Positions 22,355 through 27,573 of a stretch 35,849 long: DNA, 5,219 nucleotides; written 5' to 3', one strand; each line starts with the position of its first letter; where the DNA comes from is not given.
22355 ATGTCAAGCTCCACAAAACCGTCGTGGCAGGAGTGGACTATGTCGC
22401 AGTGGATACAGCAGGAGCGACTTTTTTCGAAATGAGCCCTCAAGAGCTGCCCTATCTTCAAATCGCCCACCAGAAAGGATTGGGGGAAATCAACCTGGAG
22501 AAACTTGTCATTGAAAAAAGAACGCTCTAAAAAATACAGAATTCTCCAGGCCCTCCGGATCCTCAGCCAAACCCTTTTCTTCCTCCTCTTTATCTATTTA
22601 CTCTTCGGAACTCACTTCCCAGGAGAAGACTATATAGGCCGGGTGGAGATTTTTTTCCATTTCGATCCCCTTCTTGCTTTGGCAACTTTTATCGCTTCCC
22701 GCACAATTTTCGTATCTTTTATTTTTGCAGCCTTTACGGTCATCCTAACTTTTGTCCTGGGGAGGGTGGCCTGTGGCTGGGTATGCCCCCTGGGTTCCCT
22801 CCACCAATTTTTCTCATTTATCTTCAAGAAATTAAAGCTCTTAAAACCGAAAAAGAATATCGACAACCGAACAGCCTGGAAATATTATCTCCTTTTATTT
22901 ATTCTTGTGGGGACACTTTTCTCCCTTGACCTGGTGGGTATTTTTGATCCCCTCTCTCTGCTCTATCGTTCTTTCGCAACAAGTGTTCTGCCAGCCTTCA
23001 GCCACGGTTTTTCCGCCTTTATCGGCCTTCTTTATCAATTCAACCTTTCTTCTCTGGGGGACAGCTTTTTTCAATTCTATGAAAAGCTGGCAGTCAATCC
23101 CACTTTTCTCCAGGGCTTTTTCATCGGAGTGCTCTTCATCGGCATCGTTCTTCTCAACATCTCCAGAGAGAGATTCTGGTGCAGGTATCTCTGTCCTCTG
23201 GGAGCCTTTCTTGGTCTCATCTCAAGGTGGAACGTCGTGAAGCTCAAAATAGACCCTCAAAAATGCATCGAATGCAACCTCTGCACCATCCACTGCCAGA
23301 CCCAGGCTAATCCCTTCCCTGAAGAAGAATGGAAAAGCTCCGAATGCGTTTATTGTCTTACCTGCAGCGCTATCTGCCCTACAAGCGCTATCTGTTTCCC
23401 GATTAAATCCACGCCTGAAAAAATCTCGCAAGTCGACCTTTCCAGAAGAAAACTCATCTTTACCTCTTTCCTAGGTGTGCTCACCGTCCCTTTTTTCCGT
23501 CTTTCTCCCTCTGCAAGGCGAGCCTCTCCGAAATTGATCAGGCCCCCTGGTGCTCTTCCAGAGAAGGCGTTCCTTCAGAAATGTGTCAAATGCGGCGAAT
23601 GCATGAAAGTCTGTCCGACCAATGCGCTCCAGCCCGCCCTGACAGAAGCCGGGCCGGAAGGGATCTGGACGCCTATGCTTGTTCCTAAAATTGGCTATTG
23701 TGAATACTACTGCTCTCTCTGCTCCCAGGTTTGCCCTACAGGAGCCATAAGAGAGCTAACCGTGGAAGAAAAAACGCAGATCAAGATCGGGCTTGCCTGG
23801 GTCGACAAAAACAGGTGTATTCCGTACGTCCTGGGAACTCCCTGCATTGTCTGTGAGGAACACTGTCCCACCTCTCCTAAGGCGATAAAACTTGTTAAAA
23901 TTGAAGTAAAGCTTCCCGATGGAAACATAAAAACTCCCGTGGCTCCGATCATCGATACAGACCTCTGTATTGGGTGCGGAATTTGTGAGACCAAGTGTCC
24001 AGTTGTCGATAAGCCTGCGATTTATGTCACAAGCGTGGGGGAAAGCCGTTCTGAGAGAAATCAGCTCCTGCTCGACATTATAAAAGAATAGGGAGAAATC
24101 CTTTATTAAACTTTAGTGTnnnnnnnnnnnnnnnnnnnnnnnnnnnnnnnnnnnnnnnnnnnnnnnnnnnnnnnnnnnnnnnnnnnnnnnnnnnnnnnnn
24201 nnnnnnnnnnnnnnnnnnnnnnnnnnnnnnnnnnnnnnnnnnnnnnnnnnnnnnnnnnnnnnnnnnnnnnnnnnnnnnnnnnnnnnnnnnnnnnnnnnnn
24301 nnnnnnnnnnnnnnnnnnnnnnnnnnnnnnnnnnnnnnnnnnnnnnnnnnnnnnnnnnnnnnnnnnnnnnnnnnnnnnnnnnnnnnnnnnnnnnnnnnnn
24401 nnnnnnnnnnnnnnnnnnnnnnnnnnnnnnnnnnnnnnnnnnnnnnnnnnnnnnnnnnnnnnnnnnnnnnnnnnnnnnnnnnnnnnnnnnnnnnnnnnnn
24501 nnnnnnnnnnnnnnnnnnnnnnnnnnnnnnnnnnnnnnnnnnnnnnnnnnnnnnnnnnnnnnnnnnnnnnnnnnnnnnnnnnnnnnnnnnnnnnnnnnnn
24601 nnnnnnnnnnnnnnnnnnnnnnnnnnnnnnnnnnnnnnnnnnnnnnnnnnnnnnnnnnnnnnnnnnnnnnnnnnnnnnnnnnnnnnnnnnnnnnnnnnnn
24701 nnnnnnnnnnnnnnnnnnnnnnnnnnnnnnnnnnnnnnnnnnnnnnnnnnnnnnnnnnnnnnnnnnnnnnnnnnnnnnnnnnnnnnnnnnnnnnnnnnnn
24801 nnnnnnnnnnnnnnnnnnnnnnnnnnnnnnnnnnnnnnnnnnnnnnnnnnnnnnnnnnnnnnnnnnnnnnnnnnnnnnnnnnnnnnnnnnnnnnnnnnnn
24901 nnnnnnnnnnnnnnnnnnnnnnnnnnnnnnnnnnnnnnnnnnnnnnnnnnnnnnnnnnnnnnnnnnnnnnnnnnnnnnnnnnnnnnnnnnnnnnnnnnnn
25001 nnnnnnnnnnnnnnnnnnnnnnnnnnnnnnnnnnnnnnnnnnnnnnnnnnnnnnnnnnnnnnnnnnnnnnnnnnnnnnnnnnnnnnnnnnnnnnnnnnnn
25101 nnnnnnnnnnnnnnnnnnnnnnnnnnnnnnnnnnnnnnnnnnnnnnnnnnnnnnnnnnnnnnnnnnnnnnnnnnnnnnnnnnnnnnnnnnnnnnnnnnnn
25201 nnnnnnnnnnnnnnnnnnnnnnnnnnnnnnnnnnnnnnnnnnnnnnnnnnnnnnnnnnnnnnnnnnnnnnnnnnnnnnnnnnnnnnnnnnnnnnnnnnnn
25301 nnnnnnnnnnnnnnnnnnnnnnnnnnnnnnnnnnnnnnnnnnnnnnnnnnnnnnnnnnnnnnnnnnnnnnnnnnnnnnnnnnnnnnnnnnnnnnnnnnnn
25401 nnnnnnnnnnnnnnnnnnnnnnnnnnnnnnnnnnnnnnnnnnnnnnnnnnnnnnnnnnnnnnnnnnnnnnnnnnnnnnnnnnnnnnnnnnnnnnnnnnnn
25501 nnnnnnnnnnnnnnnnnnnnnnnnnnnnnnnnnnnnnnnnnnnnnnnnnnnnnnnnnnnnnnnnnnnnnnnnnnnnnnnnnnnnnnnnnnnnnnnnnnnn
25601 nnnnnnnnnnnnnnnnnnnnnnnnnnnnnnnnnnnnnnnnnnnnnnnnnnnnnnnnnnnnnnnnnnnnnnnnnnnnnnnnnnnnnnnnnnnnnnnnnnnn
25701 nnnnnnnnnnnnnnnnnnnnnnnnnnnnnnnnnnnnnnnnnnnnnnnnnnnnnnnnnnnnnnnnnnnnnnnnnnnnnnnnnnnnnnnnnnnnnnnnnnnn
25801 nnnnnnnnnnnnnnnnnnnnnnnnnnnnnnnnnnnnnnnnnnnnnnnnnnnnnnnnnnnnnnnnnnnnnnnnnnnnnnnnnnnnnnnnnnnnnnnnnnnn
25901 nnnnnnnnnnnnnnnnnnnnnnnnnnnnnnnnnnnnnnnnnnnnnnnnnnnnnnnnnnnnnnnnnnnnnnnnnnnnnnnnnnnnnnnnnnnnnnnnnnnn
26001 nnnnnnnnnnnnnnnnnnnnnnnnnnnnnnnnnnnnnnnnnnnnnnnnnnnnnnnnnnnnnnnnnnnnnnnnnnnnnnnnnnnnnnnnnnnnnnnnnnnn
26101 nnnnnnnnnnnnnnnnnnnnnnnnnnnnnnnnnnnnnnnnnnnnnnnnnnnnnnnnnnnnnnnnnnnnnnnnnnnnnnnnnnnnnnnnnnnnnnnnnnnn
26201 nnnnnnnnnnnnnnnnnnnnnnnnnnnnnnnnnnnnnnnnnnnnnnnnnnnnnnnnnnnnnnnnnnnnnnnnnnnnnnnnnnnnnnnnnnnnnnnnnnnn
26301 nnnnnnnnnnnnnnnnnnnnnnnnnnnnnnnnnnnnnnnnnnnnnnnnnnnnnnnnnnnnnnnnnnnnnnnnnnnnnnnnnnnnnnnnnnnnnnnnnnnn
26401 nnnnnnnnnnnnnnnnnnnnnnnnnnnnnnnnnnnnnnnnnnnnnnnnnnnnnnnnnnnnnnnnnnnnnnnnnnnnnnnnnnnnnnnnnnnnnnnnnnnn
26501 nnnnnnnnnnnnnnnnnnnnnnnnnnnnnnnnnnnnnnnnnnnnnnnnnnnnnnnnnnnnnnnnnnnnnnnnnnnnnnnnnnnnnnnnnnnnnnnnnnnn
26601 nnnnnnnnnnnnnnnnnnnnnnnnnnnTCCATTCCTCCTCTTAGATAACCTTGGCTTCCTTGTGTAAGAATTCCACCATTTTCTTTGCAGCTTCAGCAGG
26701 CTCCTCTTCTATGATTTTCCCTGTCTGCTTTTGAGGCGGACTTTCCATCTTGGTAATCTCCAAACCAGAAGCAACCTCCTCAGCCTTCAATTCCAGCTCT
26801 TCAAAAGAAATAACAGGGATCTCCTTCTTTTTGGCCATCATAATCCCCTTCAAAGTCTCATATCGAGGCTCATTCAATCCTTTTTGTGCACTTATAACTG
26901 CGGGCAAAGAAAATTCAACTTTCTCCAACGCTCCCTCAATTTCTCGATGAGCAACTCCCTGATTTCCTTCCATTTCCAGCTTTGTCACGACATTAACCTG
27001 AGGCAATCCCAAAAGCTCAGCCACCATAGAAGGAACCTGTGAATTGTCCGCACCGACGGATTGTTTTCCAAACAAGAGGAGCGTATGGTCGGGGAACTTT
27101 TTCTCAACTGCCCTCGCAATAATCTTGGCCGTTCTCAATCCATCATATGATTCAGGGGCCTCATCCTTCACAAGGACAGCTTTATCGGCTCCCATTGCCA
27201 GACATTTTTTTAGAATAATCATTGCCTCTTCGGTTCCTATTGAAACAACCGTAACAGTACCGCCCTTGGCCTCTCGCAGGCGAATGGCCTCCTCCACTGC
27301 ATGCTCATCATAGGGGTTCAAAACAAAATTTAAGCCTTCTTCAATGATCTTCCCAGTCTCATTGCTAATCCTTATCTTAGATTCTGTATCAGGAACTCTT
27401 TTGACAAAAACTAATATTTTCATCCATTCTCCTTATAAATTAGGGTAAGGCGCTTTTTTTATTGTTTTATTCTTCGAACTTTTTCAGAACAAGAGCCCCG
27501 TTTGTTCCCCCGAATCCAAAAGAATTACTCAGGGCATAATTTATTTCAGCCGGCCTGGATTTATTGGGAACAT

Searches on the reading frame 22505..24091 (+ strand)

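Call 67: search_protein_families(library=pfam, proteins=[window:22505-24091:+], max_evalue=0.00001)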
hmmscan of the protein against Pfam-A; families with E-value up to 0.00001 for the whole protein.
window:22505-24091:+ (528 aa): 10 families
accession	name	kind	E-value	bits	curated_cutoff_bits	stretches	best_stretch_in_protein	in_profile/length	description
PF00037.32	Fer4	-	6.9e-22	76.8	21.1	2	359-375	7-23/24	4Fe-4S binding domain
PF12801.12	Fer4_5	-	1.5e-15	57.3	22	2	68-110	2-44/48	4Fe-4S binding domain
PF13237.11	Fer4_10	-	6.6e-15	55.2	25.5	0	247-292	2-53/53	4Fe-4S dicluster domain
PF12838.12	Fer4_7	-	2.2e-14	54.1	27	1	359-414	1-52/52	4Fe-4S dicluster domain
PF12837.12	Fer4_6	-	7.2e-14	51.4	25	0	358-375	7-24/24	4Fe-4S binding domain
PF13187.11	Fer4_9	-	6.2e-13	49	27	0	359-415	1-52/52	4Fe-4S dicluster domain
PF14697.11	Fer4_21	-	6.2e-11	42.7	35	0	248-296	2-57/59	4Fe-4S dicluster domain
PF13484.11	Fer4_16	-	5.5e-08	33.9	30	0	359-378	1-20/66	4Fe-4S double cluster binding domain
PF13183.11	Fer4_8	-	7.2e-07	30.1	27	0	486-505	3-22/68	4Fe-4S dicluster domain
PF12797.12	Fer4_2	-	5.4e-06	26.5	24.5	0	480-500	2-22/22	4Fe-4S binding domain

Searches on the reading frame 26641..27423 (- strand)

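Call 67: search_protein_families(library=pfam, proteins=[window:26641-27423:-], max_evalue=0.00001)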
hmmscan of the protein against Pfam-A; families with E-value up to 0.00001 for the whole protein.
window:26641-27423:- (260 aa): 1 family
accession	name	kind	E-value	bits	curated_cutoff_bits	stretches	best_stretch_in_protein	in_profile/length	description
PF01012.27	ETF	-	3.3e-46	157.8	26.7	1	24-208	2-179/181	Electron transfer flavoprotein domain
